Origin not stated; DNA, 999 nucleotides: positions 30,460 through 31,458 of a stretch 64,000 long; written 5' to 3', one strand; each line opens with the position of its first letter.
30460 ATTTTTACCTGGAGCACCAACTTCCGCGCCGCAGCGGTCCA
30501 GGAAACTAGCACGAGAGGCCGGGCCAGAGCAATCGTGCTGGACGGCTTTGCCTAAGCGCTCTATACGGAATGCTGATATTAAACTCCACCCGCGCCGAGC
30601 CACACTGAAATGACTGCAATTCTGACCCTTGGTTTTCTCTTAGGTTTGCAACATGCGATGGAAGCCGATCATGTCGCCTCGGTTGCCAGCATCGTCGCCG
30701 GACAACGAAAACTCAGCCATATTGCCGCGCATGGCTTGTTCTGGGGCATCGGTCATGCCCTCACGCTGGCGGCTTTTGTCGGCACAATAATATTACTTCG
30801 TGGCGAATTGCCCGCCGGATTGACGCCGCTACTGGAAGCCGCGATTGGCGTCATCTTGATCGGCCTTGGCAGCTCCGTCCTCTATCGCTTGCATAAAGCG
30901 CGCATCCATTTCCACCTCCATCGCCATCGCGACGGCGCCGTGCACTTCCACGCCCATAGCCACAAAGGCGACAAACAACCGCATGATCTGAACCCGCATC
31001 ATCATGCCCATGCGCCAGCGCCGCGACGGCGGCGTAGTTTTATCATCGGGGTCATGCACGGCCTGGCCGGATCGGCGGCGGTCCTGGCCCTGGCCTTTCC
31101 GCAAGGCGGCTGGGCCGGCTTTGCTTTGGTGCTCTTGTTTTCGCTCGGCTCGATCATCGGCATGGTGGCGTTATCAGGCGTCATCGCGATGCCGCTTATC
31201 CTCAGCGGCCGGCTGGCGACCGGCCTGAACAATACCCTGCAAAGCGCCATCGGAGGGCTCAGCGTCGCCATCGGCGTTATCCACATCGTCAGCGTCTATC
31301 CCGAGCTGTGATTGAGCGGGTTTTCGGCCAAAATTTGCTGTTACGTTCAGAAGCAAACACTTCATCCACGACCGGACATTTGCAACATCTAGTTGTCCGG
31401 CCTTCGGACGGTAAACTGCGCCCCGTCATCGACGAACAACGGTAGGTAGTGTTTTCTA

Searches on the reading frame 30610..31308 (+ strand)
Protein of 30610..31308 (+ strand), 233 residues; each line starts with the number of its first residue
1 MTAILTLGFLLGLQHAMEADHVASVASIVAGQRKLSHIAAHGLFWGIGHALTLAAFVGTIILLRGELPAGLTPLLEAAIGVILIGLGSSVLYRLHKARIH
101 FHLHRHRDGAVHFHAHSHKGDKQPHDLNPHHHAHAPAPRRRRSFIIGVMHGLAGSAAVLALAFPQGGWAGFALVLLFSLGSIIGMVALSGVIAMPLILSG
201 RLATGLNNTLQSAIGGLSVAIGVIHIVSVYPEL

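Call 16: search_protein_families(library=pfam, proteins=[window:30610-31308:+], max_evalue=0.00001)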
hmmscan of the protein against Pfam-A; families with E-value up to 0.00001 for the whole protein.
window:30610-31308:+ (233 aa): 0 families

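Call 38: find_homologous_proteins(query=window:30610-31308:+, max_evalue=1e-10)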
Query window:30610-31308:+ (233 aa): 533 proteins with E <= 1e-10 among 7780 candidates; the best 120 are listed.
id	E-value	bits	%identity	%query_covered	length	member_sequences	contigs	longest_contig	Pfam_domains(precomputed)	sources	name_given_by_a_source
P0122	9.8e-141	485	100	100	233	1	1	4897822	-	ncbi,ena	-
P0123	1.0e-85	305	65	97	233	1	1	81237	-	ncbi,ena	-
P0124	1.0e-77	279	59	100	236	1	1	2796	PF03824.23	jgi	jgi:ABC-type nickel/cobalt efflux system permease component RcnA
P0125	2.8e-77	278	60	98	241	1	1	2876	PF03824.23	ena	-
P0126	2.3e-73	265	56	94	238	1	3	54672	PF03824.23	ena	-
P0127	9.2e-73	263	58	100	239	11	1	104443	PF03824.23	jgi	jgi:ABC-type nickel/cobalt efflux system permease component RcnA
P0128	1.7e-72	262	55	94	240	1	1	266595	PF03824.23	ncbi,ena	-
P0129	1.9e-71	259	55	100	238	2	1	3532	PF03824.23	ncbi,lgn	-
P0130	2.9e-71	258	55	97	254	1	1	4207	PF03824.23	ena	-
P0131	3.7e-71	258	56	94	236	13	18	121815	PF03824.23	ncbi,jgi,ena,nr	ncbi:MAG: urease accessory protein [Rhodospirillaceae bacterium]|jgi:ABC-type nickel/cobalt efflux s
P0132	7.4e-71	257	57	91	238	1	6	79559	-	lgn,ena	-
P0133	8.5e-71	257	55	100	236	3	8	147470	PF03824.23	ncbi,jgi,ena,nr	ncbi:MAG: urease accessory protein [Rhodospirillaceae bacterium]|jgi:ABC-type nickel/cobalt efflux s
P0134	9.0e-71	256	59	100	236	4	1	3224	PF03824.23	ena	-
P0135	1.2e-70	256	54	100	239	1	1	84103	PF03824.23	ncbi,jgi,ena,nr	ncbi:MAG: urease accessory protein [Rhodospirillales bacterium]|jgi:ABC-type nickel/cobalt efflux sy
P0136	1.3e-70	256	56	100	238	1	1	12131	-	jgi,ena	-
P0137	1.7e-70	256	55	100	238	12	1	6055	PF03824.23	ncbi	-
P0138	2.1e-70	255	55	99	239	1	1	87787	PF03824.23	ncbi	-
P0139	2.8e-70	255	57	100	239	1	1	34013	PF03824.23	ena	-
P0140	5.0e-70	254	56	100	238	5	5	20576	PF03824.23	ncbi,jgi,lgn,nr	ncbi:MAG: urease accessory protein [Alphaproteobacteria bacterium]|jgi:ABC-type nickel/cobalt efflux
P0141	5.3e-70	254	55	94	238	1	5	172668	PF03824.23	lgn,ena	-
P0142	6.9e-69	250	54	97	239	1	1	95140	PF03824.23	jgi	jgi:ABC-type nickel/cobalt efflux system permease component RcnA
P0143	1.2e-68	250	56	99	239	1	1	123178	PF03824.23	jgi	jgi:ABC-type nickel/cobalt efflux system permease component RcnA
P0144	1.2e-68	249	54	94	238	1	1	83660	PF03824.23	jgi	jgi:ABC-type nickel/cobalt efflux system permease component RcnA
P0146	1.8e-68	249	55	94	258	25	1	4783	PF03824.23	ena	-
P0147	5.0e-68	247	56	94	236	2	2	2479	PF03824.23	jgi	jgi:ABC-type nickel/cobalt efflux system permease component RcnA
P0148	1.4e-67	246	54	100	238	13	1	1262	PF03824.23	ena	-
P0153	3.9e-66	241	54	94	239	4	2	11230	PF03824.23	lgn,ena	-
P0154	4.1e-66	241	55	94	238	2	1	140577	PF03824.23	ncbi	-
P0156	4.4e-65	238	53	94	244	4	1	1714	PF03824.23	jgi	jgi:ABC-type nickel/cobalt efflux system permease component RcnA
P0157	2.4e-64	235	51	94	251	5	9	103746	PF03824.23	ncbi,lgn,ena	-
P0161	3.6e-58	215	49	98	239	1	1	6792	PF03824.23,PF13386.13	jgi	-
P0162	9.0e-58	214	50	95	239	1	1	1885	PF03824.23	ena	-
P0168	4.8e-57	212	51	98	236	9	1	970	PF03824.23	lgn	-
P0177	2.8e-55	206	47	95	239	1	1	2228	PF03824.23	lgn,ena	-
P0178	3.5e-55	205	48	98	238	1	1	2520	PF03824.23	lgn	-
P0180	7.6e-55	204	47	100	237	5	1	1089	PF03824.23,PF13386.13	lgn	-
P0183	1.2e-54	204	47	95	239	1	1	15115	PF03824.23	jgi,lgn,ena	-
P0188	7.0e-54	201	50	95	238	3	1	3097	PF03824.23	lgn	-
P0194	3.2e-53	199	48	96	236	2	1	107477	PF03824.23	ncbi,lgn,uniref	ncbi:urease accessory protein [Aestuariivirga sp.]|uniref:urease accessory protein n=1 Tax=Aestuarii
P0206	3.1e-52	196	49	96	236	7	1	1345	PF03824.23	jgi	jgi:sulfite exporter TauE/SafE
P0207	3.5e-52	196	49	91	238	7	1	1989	PF03824.23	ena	-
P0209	3.6e-52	196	45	98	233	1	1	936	PF03824.23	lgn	-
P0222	1.7e-51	193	48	98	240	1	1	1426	PF03824.23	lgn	-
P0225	2.8e-51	193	48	96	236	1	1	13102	PF03824.23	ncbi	-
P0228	4.0e-51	192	46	91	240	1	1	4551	PF03824.23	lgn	-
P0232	5.3e-51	192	46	95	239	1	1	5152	PF03824.23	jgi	-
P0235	7.4e-51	191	48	96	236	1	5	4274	PF03824.23,PF13386.13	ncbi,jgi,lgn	jgi:sulfite exporter TauE/SafE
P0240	9.3e-51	191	48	96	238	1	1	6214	PF03824.23,PF13386.13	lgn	-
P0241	1.5e-50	190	47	96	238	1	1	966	PF03824.23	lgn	-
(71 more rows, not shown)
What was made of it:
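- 30610..31311 (+): Intact NicO-type Ni/Co transporter gene, the native neighbour of the cob operon. It marks the upstream edge of the cassette. Homologues carry PF03824 (call 38).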

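Call 39: find_encoding_contigs(protein=P0123, flank=8000, max_places=2)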
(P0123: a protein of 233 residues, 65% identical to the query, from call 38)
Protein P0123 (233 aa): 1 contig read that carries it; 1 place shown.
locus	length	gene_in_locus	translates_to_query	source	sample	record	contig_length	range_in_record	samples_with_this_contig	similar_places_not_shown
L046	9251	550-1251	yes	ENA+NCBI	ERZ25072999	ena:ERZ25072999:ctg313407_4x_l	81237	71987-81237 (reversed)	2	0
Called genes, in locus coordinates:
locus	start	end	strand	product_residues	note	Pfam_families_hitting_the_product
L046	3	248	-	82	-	?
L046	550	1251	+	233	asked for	-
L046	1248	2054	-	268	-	PF01209:Ubie_methyltran, PF13489:Methyltransf_23, PF13847:Methyltransf_31, PF08241:Methyltransf_11, PF08242:Methyltransf_12, PF13649:Methyltransf_25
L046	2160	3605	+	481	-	PF01979:Amidohydro_1 (faint), PF07969:Amidohydro_3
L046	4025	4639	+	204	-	PF01810:LysE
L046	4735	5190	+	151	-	PF13452:FAS1_DH_region (weak), PF01575:MaoC_dehydratas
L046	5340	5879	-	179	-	PF04290:DctQ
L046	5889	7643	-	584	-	PF00211:Guanylate_cyc, PF13424:TPR_12 (faint), PF07719:TPR_2 (faint), PF14559:TPR_19 (faint), PF13181:TPR_8 (faint), PF13428:TPR_14 (faint), PF13414:TPR_11 (weak), PF13431:TPR_17 (weak), +3 more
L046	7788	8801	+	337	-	PF24827:AstE_AspA_cat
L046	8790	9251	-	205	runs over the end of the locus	PF01553:Acyltransferase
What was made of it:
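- The gene is absent next to NicO in the one related contig that extends past NicO (L046; call 39).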

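Call 40: find_encoding_contigs(protein=P0128, flank=8000, max_places=2)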
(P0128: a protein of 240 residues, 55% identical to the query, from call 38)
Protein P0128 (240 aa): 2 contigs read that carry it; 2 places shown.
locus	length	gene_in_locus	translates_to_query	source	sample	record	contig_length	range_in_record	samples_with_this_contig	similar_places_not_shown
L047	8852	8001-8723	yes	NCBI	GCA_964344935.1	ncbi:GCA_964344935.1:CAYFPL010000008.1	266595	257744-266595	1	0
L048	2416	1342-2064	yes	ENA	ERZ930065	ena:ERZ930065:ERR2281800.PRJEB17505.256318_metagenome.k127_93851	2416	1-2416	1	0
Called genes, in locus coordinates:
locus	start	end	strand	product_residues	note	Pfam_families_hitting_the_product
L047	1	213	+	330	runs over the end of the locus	PF03186:CobD_Cbib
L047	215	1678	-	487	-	PF01656:CbiA, PF13500:AAA_26, PF07685:GATase_3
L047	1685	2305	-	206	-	PF02572:CobA_CobO_BtuR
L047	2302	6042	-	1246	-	PF02514:CobN-Mg_chel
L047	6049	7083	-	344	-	PF02492:cobW, PF07683:CobW_C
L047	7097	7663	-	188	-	PF02283:CobU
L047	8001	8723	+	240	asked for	PF03824:NicO (weak)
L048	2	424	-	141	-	?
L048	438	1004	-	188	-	PF02283:CobU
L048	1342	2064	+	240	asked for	PF03824:NicO (weak)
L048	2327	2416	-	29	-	?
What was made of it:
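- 30610..31311 (+): No RTX gene follows NicO in L046, and L047 and L048 end too close to NicO to tell (calls 39, 40).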
